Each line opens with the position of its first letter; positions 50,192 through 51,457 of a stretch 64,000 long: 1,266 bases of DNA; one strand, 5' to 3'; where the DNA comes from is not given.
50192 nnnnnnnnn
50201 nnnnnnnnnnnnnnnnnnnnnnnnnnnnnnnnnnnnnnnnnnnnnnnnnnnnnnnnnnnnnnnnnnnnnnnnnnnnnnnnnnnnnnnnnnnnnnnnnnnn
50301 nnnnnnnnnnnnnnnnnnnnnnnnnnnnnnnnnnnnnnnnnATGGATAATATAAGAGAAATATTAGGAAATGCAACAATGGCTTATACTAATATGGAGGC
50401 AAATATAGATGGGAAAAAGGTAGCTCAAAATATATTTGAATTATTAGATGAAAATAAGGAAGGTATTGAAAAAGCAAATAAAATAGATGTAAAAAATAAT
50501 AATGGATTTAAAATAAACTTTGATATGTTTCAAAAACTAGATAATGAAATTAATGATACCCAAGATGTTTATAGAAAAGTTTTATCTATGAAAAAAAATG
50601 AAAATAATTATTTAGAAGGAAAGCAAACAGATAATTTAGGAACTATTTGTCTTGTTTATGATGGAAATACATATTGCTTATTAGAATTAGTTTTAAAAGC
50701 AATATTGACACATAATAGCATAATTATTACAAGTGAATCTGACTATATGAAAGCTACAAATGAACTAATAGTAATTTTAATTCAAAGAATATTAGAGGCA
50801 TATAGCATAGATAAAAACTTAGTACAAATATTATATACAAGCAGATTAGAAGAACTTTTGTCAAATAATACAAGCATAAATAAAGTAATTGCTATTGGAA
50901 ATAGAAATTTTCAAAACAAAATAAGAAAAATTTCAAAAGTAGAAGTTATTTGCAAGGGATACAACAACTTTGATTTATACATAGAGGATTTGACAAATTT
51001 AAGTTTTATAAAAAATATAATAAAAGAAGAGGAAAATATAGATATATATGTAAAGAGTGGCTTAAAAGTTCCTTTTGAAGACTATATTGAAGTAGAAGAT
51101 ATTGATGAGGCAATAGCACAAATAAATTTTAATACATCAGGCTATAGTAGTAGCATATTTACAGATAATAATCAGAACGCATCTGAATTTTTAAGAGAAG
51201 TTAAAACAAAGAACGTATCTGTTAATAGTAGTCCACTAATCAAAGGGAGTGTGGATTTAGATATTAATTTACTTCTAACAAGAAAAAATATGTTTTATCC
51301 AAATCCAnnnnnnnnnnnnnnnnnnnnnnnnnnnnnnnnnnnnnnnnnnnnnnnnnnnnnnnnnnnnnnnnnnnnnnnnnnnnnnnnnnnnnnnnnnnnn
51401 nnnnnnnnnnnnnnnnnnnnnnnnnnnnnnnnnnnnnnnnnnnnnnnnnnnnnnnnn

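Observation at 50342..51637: ProA-like pseudoenzyme with a coiled-coil tail, coupled to the giant protein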

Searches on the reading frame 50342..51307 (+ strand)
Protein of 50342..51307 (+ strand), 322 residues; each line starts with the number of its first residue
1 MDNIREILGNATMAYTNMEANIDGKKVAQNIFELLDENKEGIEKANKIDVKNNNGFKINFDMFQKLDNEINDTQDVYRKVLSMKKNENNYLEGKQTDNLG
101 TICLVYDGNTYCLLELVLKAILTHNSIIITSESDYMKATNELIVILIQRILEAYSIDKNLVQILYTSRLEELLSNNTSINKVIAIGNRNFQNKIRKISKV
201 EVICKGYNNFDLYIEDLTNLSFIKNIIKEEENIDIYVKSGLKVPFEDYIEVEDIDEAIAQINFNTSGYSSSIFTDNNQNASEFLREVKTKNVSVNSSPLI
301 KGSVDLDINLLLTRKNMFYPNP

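Call 91: search_dna_similar(query=window:50342-51307:+, collection=phages, mode=protein, max_evalue=0.001, max_rows=10)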
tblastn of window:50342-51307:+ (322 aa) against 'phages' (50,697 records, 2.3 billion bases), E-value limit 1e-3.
Records with a match: 1; places in all: 1; records where one place covers at least 80% of the query: 0.
Best place of each record, by identity: <60% 1.
By first word of the organism name: Bacteriophage 1.
By host as written in the record: - 1.
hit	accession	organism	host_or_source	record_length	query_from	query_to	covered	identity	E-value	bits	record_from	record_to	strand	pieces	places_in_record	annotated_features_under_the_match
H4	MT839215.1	Bacteriophage sp.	human fecal samples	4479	57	297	75%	26.3%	8e-12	72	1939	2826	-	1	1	record has no annotation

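Call 92: search_dna_similar(query=window:50342-51307:+, collection=plasmids, mode=protein, max_evalue=0.001, max_rows=10)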
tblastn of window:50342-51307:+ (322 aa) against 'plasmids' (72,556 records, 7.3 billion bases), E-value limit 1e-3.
No match.
